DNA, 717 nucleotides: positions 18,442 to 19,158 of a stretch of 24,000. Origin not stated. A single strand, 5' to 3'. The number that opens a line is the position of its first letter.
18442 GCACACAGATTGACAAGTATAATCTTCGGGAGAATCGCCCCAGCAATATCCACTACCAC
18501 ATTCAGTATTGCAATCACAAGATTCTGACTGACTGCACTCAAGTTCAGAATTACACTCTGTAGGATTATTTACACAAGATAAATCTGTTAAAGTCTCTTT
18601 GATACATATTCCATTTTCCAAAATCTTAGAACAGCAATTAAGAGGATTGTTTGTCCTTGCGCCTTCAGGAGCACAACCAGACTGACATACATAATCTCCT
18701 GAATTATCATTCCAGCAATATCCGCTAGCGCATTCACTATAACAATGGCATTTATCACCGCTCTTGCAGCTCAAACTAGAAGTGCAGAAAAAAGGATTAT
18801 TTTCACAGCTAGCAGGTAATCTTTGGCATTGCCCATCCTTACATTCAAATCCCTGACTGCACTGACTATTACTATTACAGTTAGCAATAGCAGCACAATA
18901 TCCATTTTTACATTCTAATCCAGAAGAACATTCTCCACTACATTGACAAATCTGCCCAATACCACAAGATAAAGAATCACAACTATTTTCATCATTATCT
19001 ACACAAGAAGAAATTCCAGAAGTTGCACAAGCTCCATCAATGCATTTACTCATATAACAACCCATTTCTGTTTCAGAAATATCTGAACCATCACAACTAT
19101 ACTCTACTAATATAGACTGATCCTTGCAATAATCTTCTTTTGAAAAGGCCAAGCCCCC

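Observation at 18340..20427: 695-aa protein with about 66 cysteines built from two unnamed repeat families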

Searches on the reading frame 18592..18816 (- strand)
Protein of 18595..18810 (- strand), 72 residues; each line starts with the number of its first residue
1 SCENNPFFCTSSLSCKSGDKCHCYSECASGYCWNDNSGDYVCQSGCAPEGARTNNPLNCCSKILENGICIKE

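Call 7: search_protein_families(library=pfam, proteins=[window:18595-18810:-], max_evalue=10)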
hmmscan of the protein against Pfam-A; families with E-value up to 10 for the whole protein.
seq(72 aa): 0 families

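Call 27: find_homologous_proteins(query=A4, max_evalue=0.01)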
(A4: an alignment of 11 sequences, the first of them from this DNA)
Query A4 (11 sequences): 251 candidates shared short words with the query, none scored E <= 0.01.

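Call 42: predict_structure(alignment_id=A5)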
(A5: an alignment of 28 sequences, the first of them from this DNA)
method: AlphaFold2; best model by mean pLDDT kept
length: 75 residues; sequences in the alignment: 28
mean_pLDDT: 88.4   pTM: 0.74
mean pLDDT of the five models: 88.4, 87.2, 85.8, 82.4, 80.4
residues with pLDDT >= 90: 47; 70-90: 24; 50-70: 4; < 50: 0
segments of 3 or more residues with pLDDT < 50: none
pLDDT, mean of each block of 10 residues (from residue 1): 74 83 89 91 94 94 95 88
secondary structure, 60 per line:
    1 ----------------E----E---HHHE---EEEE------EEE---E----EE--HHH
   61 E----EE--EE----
elements in order: E33-36 E43-45

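Call 44: fold_search(model_id=the predicted structure, library=pdb)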
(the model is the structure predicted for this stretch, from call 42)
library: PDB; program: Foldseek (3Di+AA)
matches with E <= 10: 12; with E <= 0.001: 0
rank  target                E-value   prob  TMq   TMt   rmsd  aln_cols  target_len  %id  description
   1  1eth_B                2.3e-01  0.80  0.39  0.34   3.0        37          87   22  TRIACYLGLYCEROL LIPASE/COLIPASE COMPLEX (released 1996-12-07)
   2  1lpa_A                8.1e-01  0.51  0.39  0.35   3.1        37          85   22  INTERFACIAL ACTIVATION OF THE LIPASE-PROCOLIPASE COMPLEX BY MIXED MICELLES REVEALED BY X-RAY CRYSTALLOGRAPHY (released 1994-11-01)
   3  1lpb_A                8.1e-01  0.47  0.39  0.35   3.1        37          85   22  THE 2.46 ANGSTROMS RESOLUTION STRUCTURE OF THE PANCREATIC LIPASE COLIPASE COMPLEX INHIBITED BY A C11 ALKYL PHOSPHONATE (released 1994-11-01)
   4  1pcn                  1.5e+00  0.33  0.40  0.33   3.2        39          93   18  SOLUTION STRUCTURE OF PORCINE PANCREATIC PROCOLIPASE AS DETERMINED FROM 1H HOMONUCLEAR TWO-AND THREE-DIMENSIONAL NMR (released 1994-12-20)
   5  5fzv_MODEL_1_A        1.8e+00  0.60  0.35  0.78   1.1        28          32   21  High resolution solution NMR structure of the spider venom peptide U3- scytotoxin-Sth1a (released 2016-06-08)
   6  9nvh_MODEL_1_A        2.3e+00  0.28  0.33  0.62   2.4        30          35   23  NMR structure of conotoxin k-SrXIA (released 2025-05-14)
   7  1hvw_MODEL_1_A        2.5e+00  0.44  0.32  0.84   0.8        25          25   36  HAIRPINLESS MUTANT OF OMEGA-ATRACOTOXIN-HV1A (released 2001-01-17)
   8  1axh_MODEL_1_A        3.9e+00  0.14  0.30  0.57   5.0        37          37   30  ATRACOTOXIN-HVI FROM HADRONYCHE VERSUTA (AUSTRALIAN FUNNEL-WEB SPIDER, NMR, 20 STRUCTURES (released 1997-11-12)
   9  1c6w_MODEL_1_A        3.9e+00  0.13  0.34  0.65   1.6        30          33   17  MAUROCALCIN FROM SCORPIO MAURUS (released 2000-09-06)
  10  4aoq_D                4.7e+00  0.13  0.31  0.63   2.8        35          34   31  Cationic trypsin in complex with mutated Spinacia oleracea trypsin inhibitor III (SOTI-III) (F14A) (released 2013-01-09)
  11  2m36_MODEL_1_A        4.7e+00  0.12  0.32  0.60   3.5        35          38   28  Solution structure of the insecticidal spider-venom peptide Aps III (released 2013-03-27)
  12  4aor_D                4.7e+00  0.10  0.30  0.59   3.0        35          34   31  Cationic trypsin in complex with the Spinacia oleracea trypsin inhibitor III (SOTI-III) (released 2013-01-09)

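Call 59: find_related_loci(query=A7, collection=metagenome_contigs, flank=6000)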
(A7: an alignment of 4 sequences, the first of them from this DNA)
Query A7 (75 aa) in metagenome_contigs; peptide patterns used: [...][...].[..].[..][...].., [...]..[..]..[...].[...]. (x = any residue, [..] = any of these).
90 stretches matched a pattern, but none encodes a relative of the query by tblastn (E <= 1e-3).

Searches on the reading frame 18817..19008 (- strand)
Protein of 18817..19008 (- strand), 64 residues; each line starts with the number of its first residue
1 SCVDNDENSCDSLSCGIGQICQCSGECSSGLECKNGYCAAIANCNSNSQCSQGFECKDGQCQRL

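Call 7: search_protein_families(library=pfam, proteins=[window:18817-19008:-], max_evalue=10)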
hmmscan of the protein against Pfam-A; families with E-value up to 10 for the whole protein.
seq(64 aa): 5 families
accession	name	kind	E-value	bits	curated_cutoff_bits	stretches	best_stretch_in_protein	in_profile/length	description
PF23416.1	DUF7107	-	0.08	13.7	24.6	2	43-61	28-46/48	Domain of unknown function (DUF7107)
PF21803.3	Nab2-zf4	-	0.39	11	20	2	50-63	13-26/29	Nab2-type CCCH zinc finger 4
PF25543.1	zf-CCCH_tandem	-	0.7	10.5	24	1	26-57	10-40/51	Tandem CCCH zinc finger domains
PF01683.23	EB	-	1.4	9.5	24.3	1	43-62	21-40/52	EB module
PF04706.18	Dickkopf_N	-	1.8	9.4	25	1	43-62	32-51/51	Dickkopf N-terminal cysteine-rich region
